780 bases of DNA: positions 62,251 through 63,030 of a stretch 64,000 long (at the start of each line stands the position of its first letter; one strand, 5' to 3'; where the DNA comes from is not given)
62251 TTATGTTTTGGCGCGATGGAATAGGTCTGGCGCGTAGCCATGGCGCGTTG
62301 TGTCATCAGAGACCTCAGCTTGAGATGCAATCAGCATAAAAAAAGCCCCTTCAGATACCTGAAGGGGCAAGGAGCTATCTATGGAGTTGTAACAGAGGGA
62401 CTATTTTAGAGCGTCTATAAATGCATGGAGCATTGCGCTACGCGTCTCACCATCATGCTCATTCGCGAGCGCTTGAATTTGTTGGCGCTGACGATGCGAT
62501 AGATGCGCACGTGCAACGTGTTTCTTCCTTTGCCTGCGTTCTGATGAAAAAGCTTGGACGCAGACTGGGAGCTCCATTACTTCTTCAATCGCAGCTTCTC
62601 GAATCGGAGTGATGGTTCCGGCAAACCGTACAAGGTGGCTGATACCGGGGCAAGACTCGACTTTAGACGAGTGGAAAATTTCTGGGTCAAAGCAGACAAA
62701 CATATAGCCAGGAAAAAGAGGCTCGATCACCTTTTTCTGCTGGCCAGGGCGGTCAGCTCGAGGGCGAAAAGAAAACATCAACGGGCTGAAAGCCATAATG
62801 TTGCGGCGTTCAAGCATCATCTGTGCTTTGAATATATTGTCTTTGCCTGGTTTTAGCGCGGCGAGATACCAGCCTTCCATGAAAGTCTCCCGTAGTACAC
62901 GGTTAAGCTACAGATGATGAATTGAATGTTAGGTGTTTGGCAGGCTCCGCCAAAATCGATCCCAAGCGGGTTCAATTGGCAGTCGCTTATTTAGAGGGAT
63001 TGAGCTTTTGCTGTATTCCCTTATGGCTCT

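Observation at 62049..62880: RfaH/NusG-paralog at the head of a 35-kb unidirectional pil/transfer operon; ops element not obvious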

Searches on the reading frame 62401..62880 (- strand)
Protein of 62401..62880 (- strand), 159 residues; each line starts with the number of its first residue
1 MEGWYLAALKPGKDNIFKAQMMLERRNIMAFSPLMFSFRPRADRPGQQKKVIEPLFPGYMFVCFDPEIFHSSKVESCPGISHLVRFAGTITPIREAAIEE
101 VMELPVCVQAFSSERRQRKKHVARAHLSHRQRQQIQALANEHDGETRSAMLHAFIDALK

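Call 3: search_protein_families(library=pfam, proteins=[window:62401-62880:-], max_evalue=1)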
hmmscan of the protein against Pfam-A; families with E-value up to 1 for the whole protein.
window:62401-62880:- (159 aa): 1 family
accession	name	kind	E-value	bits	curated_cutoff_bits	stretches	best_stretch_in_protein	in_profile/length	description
PF02357.24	NusG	-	7.1e-12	46.1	22.2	1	4-101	3-92/93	Transcription termination factor nusG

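Call 4: search_protein_families(library=ncbifam, proteins=[window:62401-62880:-], max_evalue=1)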
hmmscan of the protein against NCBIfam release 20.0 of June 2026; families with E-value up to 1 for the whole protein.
window:62401-62880:- (159 aa): 5 families
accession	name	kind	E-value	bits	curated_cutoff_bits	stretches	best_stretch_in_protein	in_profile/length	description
NF006534.0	PRK09014.1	equivalog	6.2e-24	84.7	124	1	1-155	1-146/162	transcription/translation regulatory transformer protein RfaH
TIGR01955.1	RfaH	equivalog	9.8e-23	80.9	144.5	1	4-155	1-145/159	transcription/translation regulatory transformer protein RfaH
NF033644.1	antiterm_UpxY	subfamily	3.1e-07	30.5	100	1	4-103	1-97/164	UpxY family transcription antiterminator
NF033641.1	antiterm_LoaP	exception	7.9e-07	29.3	125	1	4-104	1-101/166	antiterminator LoaP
TIGR00922.1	nusG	equivalog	0.01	15.7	135.7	1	44-103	45-104/172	transcription termination/antitermination protein NusG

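Call 7: search_dna_similar(query=window:62401-62880:-, collection=plasmids, mode=protein, max_rows=40, rows=spread)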
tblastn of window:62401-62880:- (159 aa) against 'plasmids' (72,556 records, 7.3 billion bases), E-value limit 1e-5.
Records with a match: 1012; places in all: 1038; records where one place covers at least 80% of the query: 260.
Best place of each record, by identity: >=99% 1; 95-99% 2; 90-95% 1; 60-80% 66; <60% 942.
By first word of the organism name: Escherichia 392; Salmonella 185; Pseudomonas 121; Serratia 73; Providencia 55; Klebsiella 54; Shigella 30; Pantoea 22; Enterobacter 14; Yersinia 11; and 22 more.
By predicted mobility (MOB-suite, as given by PLSDB): conjugative 721; non-mobilizable 186; mobilizable 105.
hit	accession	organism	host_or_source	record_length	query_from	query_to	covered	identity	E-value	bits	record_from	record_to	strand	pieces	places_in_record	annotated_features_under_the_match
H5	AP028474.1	Serratia marcescens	Homo sapiens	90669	1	159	100%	100.0%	2e-103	331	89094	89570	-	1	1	none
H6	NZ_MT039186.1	Serratia proteamaculans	-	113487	1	159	100%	62.5%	6e-62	212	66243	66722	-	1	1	transcription termination/antitermination NusG family protein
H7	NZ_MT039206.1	Serratia proteamaculans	-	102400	1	159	100%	61.3%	1e-60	208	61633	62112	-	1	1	transcription termination/antitermination NusG family protein | hypothetical protein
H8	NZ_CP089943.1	Erwinia tracheiphila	Cucumis sativus,cell culture,Infected ...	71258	1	159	100%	36.5%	3e-23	101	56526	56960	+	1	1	transcription termination/antitermination NusG family protein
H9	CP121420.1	Salmonella enterica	Litter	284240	1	158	99%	31.9%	8e-20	92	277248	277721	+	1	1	none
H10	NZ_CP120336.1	Salmonella enterica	food,State of Palestine: West Bank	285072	1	155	97%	32.5%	3e-19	91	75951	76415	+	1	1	transcription termination/antitermination NusG family protein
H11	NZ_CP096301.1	Providencia sp. PROV228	Clinical or host-associated ...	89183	1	151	95%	33.1%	1e-14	77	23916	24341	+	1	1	rfaH: transcription/translation regulatory transformer protein RfaH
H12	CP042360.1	Rahnella aquatilis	hyacinth,plant,hyacinth bulb, basal ...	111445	3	156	97%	29.2%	2e-13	73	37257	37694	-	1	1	rfaH: transcription/translation regulatory transformer protein RfaH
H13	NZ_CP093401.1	Salmonella enterica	Homo sapiens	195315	1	102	64%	41.3%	2e-18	88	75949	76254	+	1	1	transcription termination/antitermination NusG family protein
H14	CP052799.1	Salmonella enterica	ground turkey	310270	1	102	64%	41.3%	2e-18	88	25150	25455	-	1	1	hypothetical protein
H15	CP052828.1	Salmonella enterica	ground turkey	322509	1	102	64%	41.3%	2e-18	88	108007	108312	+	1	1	hypothetical protein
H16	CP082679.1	Salmonella enterica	Chicken Legs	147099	17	155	87%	28.4%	3e-11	67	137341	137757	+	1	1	hypothetical protein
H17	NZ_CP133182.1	Salmonella enterica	Broiler chicken,rectal swab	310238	17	155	87%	28.4%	3e-11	67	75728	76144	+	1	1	transcription termination/antitermination NusG family protein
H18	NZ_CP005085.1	Sphingobium sp. TKS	-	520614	4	103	63%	34.7%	7e-6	52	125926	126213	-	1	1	transcription termination/antitermination NusG family protein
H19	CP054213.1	Erwiniaceae bacterium PD-1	Mushroom compost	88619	1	103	65%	31.7%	7e-10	63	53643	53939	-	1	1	Transcription antitermination protein RfaH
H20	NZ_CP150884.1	Pseudomonas aeruginosa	Homo sapiens,Pharyngeal swab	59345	1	103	65%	31.1%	5e-10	64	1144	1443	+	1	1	transcription termination/antitermination NusG family protein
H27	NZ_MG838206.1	Escherichia coli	-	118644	3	104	64%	26.5%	3e-6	53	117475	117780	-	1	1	transcription termination/antitermination NusG family protein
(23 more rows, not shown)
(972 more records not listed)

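Call 12: get_annotated_region(hit=H6, flank=2500)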
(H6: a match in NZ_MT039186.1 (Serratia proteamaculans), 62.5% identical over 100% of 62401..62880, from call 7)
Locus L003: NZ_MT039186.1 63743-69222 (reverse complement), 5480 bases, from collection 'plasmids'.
description: Serratia proteamaculans strain AGR_163 plasmid unnamed1, complete sequence
organism: Serratia proteamaculans (NCBI taxid 28151)
taxonomy: Bacteria; Pseudomonadota; Gammaproteobacteria; Enterobacterales; Yersiniaceae; Serratia; Serratia proteamaculans
host: -; source: -; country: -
typing (MOB-suite, as given by PLSDB): conjugative; replicon rep_cluster_1057; relaxase MOBP; mating-pair formation MPF_I
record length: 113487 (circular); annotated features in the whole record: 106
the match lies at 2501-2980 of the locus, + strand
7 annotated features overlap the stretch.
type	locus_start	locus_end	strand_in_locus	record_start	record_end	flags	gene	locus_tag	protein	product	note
CDS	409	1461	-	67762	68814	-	-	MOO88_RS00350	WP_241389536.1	Replication protein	-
CDS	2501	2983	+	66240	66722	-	-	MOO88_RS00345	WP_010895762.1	transcription termination/antitermination NusG family protein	GO:0006354 - DNA-templated transcription elongation [Evidence IEA]; GO:0006355 - regulation of DNA-templated ...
CDS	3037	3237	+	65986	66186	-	-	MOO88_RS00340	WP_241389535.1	hypothetical protein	-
CDS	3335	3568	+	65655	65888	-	-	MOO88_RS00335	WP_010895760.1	hypothetical protein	-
CDS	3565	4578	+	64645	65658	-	-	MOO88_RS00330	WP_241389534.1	toxin co-regulated pilus biosynthesis Q family protein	-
CDS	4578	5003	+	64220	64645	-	pilM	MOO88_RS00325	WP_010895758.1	type IV pilus biogenesis protein PilM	-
CDS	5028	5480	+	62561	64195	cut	-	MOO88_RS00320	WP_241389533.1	PilN family type IVB pilus formation outer membrane protein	GO:0009297 - pilus assembly [Evidence IEA]; GO:0009306 - protein secretion [Evidence IEA]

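Call 13: get_annotated_region(hit=H8, flank=2500)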
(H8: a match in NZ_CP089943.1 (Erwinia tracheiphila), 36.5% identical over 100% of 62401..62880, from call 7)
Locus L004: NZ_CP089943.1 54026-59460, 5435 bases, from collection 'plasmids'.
description: Erwinia tracheiphila strain MDCuke plasmid pETR001-a, complete sequence
organism: Erwinia tracheiphila (NCBI taxid 65700)
taxonomy: Bacteria; Pseudomonadota; Gammaproteobacteria; Enterobacterales; Erwiniaceae; Erwinia; Erwinia tracheiphila
host: -; source: Cucumis sativus,cell culture,Infected agricultural plant; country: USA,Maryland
typing (MOB-suite, as given by PLSDB): mobilizable; relaxase MOBP
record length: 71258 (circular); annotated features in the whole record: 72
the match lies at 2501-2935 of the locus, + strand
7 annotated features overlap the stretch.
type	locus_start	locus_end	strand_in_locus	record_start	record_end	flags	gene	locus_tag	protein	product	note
CDS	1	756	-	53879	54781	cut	-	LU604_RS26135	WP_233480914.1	Replication protein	-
CDS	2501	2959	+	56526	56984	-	-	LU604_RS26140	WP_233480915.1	transcription termination/antitermination NusG family protein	GO:0006354 - DNA-templated transcription elongation [Evidence IEA]; GO:0006355 - regulation of DNA-templated ...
CDS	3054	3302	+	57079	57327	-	-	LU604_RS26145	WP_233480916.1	hypothetical protein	-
CDS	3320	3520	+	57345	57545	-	-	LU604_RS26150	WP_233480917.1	hypothetical protein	-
CDS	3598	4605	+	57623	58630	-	-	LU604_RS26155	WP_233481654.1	toxin co-regulated pilus biosynthesis Q family protein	-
CDS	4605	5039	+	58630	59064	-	pilM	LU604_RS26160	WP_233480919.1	type IV pilus biogenesis protein PilM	-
CDS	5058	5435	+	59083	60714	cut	-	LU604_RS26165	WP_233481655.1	PilN family type IVB pilus formation outer membrane protein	GO:0009297 - pilus assembly [Evidence IEA]; GO:0009306 - protein secretion [Evidence IEA]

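Call 14: get_annotated_region(hit=H10, flank=2500)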
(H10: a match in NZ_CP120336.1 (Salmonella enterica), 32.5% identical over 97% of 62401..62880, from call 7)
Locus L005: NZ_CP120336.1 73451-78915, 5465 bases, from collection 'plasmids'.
description: Salmonella enterica subsp. enterica serovar Muenchen strain PS_Mu_7_2021 plasmid pESI, complete sequence
organism: Salmonella enterica (NCBI taxid 596)
taxonomy: Bacteria; Pseudomonadota; Gammaproteobacteria; Enterobacterales; Enterobacteriaceae; Salmonella; Salmonella enterica
host: -; source: food,State of Palestine: West Bank; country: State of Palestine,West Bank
typing (MOB-suite, as given by PLSDB): conjugative; replicon IncFIB; relaxase MOBP,MOBP; mating-pair formation MPF_I
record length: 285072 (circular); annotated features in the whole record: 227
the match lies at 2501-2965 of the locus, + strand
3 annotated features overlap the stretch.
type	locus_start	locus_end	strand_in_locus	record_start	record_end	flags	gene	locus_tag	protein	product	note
CDS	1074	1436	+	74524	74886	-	-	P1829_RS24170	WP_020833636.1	hypothetical protein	-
CDS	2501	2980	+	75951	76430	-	-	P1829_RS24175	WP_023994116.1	transcription termination/antitermination NusG family protein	GO:0006354 - DNA-templated transcription elongation [Evidence IEA]; GO:0006355 - regulation of DNA-templated ...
CDS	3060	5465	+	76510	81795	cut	-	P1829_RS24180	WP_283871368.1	autotransporter-associated beta strand repeat-containing protein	-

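Call 15: get_annotated_region(hit=H27, flank=3000)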
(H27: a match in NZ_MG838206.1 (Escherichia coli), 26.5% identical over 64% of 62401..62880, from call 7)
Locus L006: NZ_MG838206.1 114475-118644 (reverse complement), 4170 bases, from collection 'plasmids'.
description: Escherichia coli strain 92944 plasmid p92944-NDM, complete sequence
organism: Escherichia coli (NCBI taxid 562)
taxonomy: Bacteria; Pseudomonadota; Gammaproteobacteria; Enterobacterales; Enterobacteriaceae; Escherichia; Escherichia coli
host: -; source: -; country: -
typing (MOB-suite, as given by PLSDB): conjugative; replicon IncK2/Z; relaxase MOBP; mating-pair formation MPF_I
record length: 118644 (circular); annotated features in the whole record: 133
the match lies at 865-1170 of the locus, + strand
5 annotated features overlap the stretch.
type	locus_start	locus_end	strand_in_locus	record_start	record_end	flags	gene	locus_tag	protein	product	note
CDS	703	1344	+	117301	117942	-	-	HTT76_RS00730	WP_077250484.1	transcription termination/antitermination NusG family protein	GO:0006354 - DNA-templated transcription elongation [Evidence IEA]; GO:0006355 - regulation of DNA-templated ...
CDS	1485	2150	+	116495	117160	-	-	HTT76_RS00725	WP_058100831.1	traC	-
CDS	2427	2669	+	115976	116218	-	-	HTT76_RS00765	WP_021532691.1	PilI type IV pilus biogenesis protein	-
CDS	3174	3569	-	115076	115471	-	-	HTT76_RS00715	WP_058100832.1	hypothetical protein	-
CDS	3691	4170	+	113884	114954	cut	-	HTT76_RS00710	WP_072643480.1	toxin co-regulated pilus biosynthesis Q family protein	-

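Call 28: find_related_loci(query=window:62401-62880:-, collection=genome_contigs, flank=3000)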
Query window:62401-62880:- (159 aa) in genome_contigs; peptide patterns used: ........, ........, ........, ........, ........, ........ (x = any residue, [..] = any of these).
106 stretches matched a pattern; 3 encode a relative of the query (tblastn E <= 1e-3); 3 distinct loci.
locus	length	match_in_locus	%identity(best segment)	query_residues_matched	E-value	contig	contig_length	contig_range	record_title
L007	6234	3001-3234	39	4-86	6e-13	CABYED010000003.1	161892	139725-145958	MAG: uncultured SAR116 cluster alpha proteobacterium isolate AG-894-A16 genome assembly, contig: AG-894-A16_NODE_3, whol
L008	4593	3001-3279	34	4-101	1e-11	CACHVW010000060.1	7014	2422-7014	uncultured SAR116 cluster alpha proteobacterium isolate AG-430-M22 genome assembly, contig: AG-430-M22_NODE_60, whole ge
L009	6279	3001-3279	34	4-101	1e-10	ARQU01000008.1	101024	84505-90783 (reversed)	Alpha proteobacterium SCGC AAA536-G10 A536G10DRAFT_NODE-unique_8_len_101024.8_C, whole genome shotgun sequence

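Call 29: search_dna_similar(query=window:62401-62880:-, collection=plasmids, mode=protein, max_rows=60, rows=best, max_evalue=1e-15)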
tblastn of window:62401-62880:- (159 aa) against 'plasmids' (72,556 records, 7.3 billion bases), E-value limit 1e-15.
Records with a match: 190; places in all: 201; records where one place covers at least 80% of the query: 126.
Best place of each record, by identity: >=99% 1; 95-99% 2; 90-95% 1; 60-80% 66; <60% 120.
By first word of the organism name: Salmonella 108; Serratia 66; Yersinia 8; Enterobacter 4; Erwinia 2; Pectobacterium 1; Providencia 1.
By predicted mobility (MOB-suite, as given by PLSDB): conjugative 158; non-mobilizable 17; mobilizable 15.
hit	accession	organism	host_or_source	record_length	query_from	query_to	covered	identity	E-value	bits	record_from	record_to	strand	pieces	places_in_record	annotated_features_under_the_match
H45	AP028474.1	Serratia marcescens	Homo sapiens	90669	1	159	100%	100.0%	2e-103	331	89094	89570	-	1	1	none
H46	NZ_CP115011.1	Serratia nevei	dog,pure culture,wound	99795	1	159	100%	96.9%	2e-100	322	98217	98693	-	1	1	transcription termination/antitermination NusG family protein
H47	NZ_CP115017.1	Serratia nevei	dog,pure culture,urine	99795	1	159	100%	96.9%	2e-100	322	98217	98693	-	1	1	transcription termination/antitermination NusG family protein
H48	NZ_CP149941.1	Serratia nevei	pure culture,cucumber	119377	1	159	100%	93.7%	4e-97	313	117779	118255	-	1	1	transcription termination/antitermination NusG family protein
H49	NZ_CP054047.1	Yersinia massiliensis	-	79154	1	159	100%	64.8%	2e-64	219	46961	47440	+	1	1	transcription termination/antitermination NusG family protein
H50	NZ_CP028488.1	Yersinia massiliensis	Whole organism,Dried Tofu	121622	1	159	100%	64.8%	7e-64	218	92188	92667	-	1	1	transcription termination/antitermination NusG family protein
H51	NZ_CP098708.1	Yersinia ruckeri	Salmo salar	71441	1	159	100%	64.8%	1e-63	217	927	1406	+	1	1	transcription termination/antitermination NusG family protein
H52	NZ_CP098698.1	Yersinia ruckeri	Salmo salar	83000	1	159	100%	64.8%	1e-63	217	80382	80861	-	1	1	transcription termination/antitermination NusG family protein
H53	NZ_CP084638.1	Yersinia ruckeri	Atlantic salmon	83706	1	159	100%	64.8%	1e-63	217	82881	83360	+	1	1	transcription termination/antitermination NusG family protein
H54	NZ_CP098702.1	Yersinia ruckeri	Salmo salar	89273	1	159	100%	64.8%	1e-63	217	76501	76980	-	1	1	transcription termination/antitermination NusG family protein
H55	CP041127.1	Serratia marcescens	Homo sapiens,blood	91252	1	159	100%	63.8%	3e-57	199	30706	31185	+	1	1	antitermination protein NusG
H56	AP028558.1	Serratia marcescens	Homo sapiens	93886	1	159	100%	63.8%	3e-57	199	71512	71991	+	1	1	none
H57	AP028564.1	Serratia marcescens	Homo sapiens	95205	1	159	100%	63.8%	3e-57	199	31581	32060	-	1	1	transcription termination factor NusG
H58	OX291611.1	Serratia marcescens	Homo sapiens,Bloodstream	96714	1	159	100%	63.8%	3e-57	199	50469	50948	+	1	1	none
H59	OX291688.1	Serratia marcescens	Homo sapiens,Bloodstream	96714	1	159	100%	63.8%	3e-57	199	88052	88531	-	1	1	none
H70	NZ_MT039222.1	Serratia proteamaculans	-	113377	1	159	100%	62.5%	6e-62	212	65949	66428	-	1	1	transcription termination/antitermination NusG family protein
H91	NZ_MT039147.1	Serratia entomophila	-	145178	1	157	99%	63.3%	1e-56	197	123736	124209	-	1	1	transcription termination/antitermination NusG family protein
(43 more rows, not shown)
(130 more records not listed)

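Call 30: get_annotated_region(hit=H49, flank=1500)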
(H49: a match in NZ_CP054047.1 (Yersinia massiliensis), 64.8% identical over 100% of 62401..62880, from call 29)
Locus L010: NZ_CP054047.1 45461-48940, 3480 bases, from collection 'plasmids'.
description: Yersinia massiliensis strain 2011N-4075 plasmid unnamed2, complete sequence
organism: Yersinia massiliensis (NCBI taxid 419257)
taxonomy: Bacteria; Pseudomonadota; Gammaproteobacteria; Enterobacterales; Yersiniaceae; Yersinia; Yersinia massiliensis
host: -; source: -; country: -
typing (MOB-suite, as given by PLSDB): non-mobilizable; replicon rep_cluster_2307; mating-pair formation MPF_I
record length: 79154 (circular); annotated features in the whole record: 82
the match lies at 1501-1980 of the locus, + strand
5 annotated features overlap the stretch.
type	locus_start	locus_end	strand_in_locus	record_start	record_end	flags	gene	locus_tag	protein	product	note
CDS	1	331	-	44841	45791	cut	-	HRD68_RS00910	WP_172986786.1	Replication protein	-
CDS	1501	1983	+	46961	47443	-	-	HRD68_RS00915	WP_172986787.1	transcription termination/antitermination NusG family protein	GO:0006355 - regulation of DNA-templated transcription [Evidence IEA]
CDS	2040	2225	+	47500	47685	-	-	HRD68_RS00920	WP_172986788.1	hypothetical protein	-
CDS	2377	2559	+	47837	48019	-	-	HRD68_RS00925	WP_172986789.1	hypothetical protein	-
CDS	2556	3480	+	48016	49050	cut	-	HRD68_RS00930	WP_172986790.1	toxin co-regulated pilus biosynthesis Q family protein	-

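Call 31: get_annotated_region(hit=H52, flank=1500)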
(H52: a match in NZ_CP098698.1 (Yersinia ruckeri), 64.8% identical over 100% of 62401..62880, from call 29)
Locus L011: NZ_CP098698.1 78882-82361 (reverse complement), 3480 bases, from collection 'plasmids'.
description: Yersinia ruckeri strain NVI-6614 plasmid pYR6, complete sequence
organism: Yersinia ruckeri (NCBI taxid 29486)
taxonomy: Bacteria; Pseudomonadota; Gammaproteobacteria; Enterobacterales; Yersiniaceae; Yersinia; Yersinia ruckeri
host: -; source: Salmo salar; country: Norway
typing (MOB-suite, as given by PLSDB): non-mobilizable; mating-pair formation MPF_I
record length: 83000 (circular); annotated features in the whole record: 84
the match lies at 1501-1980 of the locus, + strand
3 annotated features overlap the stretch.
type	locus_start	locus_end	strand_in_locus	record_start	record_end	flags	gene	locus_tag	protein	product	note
CDS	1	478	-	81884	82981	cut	-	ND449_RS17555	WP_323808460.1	Replication protein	-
CDS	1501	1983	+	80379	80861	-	-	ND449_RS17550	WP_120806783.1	transcription termination/antitermination NusG family protein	GO:0006354 - DNA-templated transcription elongation [Evidence IEA]; GO:0006355 - regulation of DNA-templated ...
CDS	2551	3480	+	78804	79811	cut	-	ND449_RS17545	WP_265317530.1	toxin co-regulated pilus biosynthesis Q family protein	-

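Call 32: get_annotated_region(hit=H55, flank=1500)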
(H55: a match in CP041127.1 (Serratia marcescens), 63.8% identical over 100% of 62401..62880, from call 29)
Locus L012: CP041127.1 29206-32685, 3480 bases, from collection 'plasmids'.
description: Serratia marcescens strain WVU-005 plasmid pWVU-005-1, complete sequence
organism: Serratia marcescens (NCBI taxid 615)
taxonomy: Bacteria; Pseudomonadota; Gammaproteobacteria; Enterobacterales; Yersiniaceae; Serratia; Serratia marcescens
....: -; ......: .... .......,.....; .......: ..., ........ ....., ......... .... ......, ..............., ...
typing (MOB-suite, as given by PLSDB): conjugative; replicon rep_cluster_2273; relaxase MOBP; mating-pair formation MPF_I
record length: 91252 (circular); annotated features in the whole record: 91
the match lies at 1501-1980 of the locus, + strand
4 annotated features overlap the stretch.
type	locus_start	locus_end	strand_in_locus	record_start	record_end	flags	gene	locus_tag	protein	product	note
CDS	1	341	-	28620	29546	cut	-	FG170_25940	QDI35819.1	Replication protein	-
CDS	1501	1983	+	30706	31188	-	-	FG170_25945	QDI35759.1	antitermination protein NusG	-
CDS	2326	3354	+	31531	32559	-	-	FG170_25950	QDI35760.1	hypothetical protein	-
CDS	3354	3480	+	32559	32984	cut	-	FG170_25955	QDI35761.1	pilus assembly protein PilM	-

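Call 33: get_annotated_region(hit=H91, flank=1500)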
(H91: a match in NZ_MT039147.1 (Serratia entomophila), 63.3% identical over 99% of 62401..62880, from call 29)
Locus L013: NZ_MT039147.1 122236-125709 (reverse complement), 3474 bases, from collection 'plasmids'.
description: Serratia entomophila strain AGR_220 plasmid unnamed1, complete sequence
organism: Serratia entomophila (NCBI taxid 42906)
taxonomy: Bacteria; Pseudomonadota; Gammaproteobacteria; Enterobacterales; Yersiniaceae; Serratia; Serratia entomophila
host: -; source: -; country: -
typing (MOB-suite, as given by PLSDB): conjugative; replicon rep_cluster_1057; relaxase MOBP; mating-pair formation MPF_I
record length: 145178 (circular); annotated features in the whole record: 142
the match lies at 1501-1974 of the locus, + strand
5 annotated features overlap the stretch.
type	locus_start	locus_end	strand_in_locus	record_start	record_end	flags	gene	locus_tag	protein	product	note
CDS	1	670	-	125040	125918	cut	-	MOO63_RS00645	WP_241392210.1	hypothetical protein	-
CDS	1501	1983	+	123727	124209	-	-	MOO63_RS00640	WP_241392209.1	transcription termination/antitermination NusG family protein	GO:0006354 - DNA-templated transcription elongation [Evidence IEA]; GO:0006355 - regulation of DNA-templated ...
CDS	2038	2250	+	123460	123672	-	-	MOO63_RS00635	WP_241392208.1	hypothetical protein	-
CDS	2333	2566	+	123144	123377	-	-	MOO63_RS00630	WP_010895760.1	hypothetical protein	-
CDS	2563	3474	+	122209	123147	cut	-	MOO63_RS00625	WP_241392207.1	toxin co-regulated pilus biosynthesis Q family protein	-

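Call 37: search_dna_similar(query=window:62401-62880:-, collection=plasmids, mode=protein, max_rows=60, rows=spread, max_evalue=1e-12)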
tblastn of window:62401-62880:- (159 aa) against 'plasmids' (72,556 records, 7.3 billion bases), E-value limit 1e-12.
Records with a match: 233; places in all: 245; records where one place covers at least 80% of the query: 169.
Best place of each record, by identity: >=99% 1; 95-99% 2; 90-95% 1; 60-80% 66; <60% 163.
By first word of the organism name: Salmonella 108; Serratia 66; Providencia 42; Yersinia 8; Enterobacter 5; Erwinia 2; Pectobacterium 1; Rahnella 1.
By predicted mobility (MOB-suite, as given by PLSDB): conjugative 161; non-mobilizable 57; mobilizable 15.
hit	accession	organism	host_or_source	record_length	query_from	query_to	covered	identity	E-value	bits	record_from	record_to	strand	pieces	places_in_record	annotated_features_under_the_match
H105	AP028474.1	Serratia marcescens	Homo sapiens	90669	1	159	100%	100.0%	2e-103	331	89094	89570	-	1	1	none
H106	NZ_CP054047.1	Yersinia massiliensis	-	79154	1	159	100%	64.8%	2e-64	219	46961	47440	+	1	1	transcription termination/antitermination NusG family protein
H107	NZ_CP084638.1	Yersinia ruckeri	Atlantic salmon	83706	1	159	100%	64.8%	1e-63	217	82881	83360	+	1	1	transcription termination/antitermination NusG family protein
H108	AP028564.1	Serratia marcescens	Homo sapiens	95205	1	159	100%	63.8%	3e-57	199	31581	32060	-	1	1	transcription termination factor NusG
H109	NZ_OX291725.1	Serratia marcescens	Homo sapiens,Bloodstream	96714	1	159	100%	63.8%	3e-57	199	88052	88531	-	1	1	transcription termination/antitermination NusG family protein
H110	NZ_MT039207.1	Serratia proteamaculans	-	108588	1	159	100%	63.1%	4e-57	198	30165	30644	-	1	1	transcription termination/antitermination NusG family protein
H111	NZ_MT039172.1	Serratia proteamaculans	-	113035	1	159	100%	62.5%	6e-62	212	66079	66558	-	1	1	transcription termination/antitermination NusG family protein | hypothetical protein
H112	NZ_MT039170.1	Serratia proteamaculans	-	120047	1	159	100%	62.5%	6e-62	212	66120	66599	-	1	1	transcription termination/antitermination NusG family protein | hypothetical protein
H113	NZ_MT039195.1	Serratia proteamaculans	-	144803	1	159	100%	62.5%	6e-62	212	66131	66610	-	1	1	transcription termination/antitermination NusG family protein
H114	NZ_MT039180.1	Serratia proteamaculans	-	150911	1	159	100%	62.5%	6e-62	212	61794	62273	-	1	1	transcription termination/antitermination NusG family protein | hypothetical protein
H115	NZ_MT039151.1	Serratia entomophila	-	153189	1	159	100%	62.5%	6e-62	212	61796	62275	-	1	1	transcription termination/antitermination NusG family protein | hypothetical protein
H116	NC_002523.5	Serratia entomophila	-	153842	1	159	100%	62.5%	6e-62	212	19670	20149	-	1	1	transcription termination/antitermination NusG family protein | hypothetical protein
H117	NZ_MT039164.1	Serratia grimesii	-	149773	1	157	99%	63.3%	3e-56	196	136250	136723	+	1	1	transcription termination/antitermination NusG family protein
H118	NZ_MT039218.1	Serratia proteamaculans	-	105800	1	159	100%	61.9%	3e-61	210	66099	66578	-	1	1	transcription termination/antitermination NusG family protein | hypothetical protein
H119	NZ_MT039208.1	Serratia proteamaculans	-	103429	1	159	100%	61.3%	1e-60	208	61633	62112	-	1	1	transcription termination/antitermination NusG family protein | hypothetical protein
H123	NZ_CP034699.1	Salmonella enterica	Meat retail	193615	1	158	99%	42.6%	1e-34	134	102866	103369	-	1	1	transcription termination/antitermination NusG family protein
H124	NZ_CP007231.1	Yersinia similis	rabbit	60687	1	158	99%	37.3%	2e-26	110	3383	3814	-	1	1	transcription termination/antitermination NusG family protein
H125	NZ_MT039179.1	Serratia proteamaculans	-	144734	1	155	97%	36.8%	2e-29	119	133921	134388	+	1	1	transcription termination/antitermination NusG family protein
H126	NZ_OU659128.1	Providencia alcalifaciens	Canis lupus familiaris,intestine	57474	1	151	95%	35.1%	4e-15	79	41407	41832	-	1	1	rfaH: transcription/translation regulatory transformer protein RfaH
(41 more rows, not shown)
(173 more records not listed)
